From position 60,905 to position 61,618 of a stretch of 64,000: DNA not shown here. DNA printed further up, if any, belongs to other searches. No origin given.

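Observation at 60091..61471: Coupled MazG-like / dCMP-deaminase / nucleoside-2-deoxyribosyltransferase(DNPH1)-like operon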

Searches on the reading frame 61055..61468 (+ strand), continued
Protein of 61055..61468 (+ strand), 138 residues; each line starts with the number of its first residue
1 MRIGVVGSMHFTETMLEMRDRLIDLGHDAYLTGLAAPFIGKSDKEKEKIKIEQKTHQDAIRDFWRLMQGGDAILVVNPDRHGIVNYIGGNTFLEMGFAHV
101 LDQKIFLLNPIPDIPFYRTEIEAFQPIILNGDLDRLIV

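Call 61: search_protein_families(library=pfam, max_evalue=0.1, proteins=[L053:4129-4518:+, L040:5493-5933:-, L004:2949-3359:+, L004:1746-2129:+])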
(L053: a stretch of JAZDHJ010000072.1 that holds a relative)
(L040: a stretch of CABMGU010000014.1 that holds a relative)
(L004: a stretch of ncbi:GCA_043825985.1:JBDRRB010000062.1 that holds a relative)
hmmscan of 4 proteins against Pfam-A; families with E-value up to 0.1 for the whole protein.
L053:4129-4518:+ (130 aa): 1 family
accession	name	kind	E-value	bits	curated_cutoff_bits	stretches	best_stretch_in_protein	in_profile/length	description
PF05014.21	Nuc_deoxyrib_tr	-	7.4e-05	23.3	28.8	1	17-110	19-105/117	Nucleoside 2-deoxyribosyltransferase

L040:5493-5933:- (147 aa): 2 families
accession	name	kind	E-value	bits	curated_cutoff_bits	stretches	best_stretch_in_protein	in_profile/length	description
PF05014.21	Nuc_deoxyrib_tr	-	0.023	15.3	28.8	0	17-120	19-97/117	Nucleoside 2-deoxyribosyltransferase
PF11783.13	Cytochrome_cB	-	0.024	14.9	22.1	1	18-85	59-128/173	Cytochrome c bacterial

L004:2949-3359:+ (137 aa): 1 family
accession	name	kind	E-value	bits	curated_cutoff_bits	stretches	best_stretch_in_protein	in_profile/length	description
PF04266.20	ASCH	-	0.0048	18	21.2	1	8-66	8-64/103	ASCH domain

L004:1746-2129:+ (128 aa): 1 family
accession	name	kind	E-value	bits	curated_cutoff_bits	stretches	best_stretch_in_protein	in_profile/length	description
PF00383.29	dCMP_cyt_deam_1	-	3.7e-10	40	25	1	8-105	2-94/102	Cytidine and deoxycytidylate deaminase zinc-binding region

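Call 76: search_solved_structures(query=A1, max_evalue=10, show_alignments=3)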
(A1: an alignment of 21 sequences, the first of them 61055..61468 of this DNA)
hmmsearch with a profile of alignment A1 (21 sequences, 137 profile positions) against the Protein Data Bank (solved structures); distinct sequences matched with E-value up to 10: 0.
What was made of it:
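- On DNPH1 / NDT family, PF05014 (g3): The A1 profile has no PDB sequence hit (call 76).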

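Call 78: search_protein_families(library=padloc, max_evalue=0.01, proteins=[window:61055-61468:+])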
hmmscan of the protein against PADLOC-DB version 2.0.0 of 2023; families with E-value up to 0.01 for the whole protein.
window:61055-61468:+ (138 aa): 0 families

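Call 79: search_protein_families(library=phrogs, max_evalue=0.01, proteins=[window:61055-61468:+])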
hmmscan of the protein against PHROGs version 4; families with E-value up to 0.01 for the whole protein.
window:61055-61468:+ (138 aa): 1 family
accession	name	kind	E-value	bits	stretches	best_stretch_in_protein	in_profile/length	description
phrog_4868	-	unknown function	0.0037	18.5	1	42-83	3-44/85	-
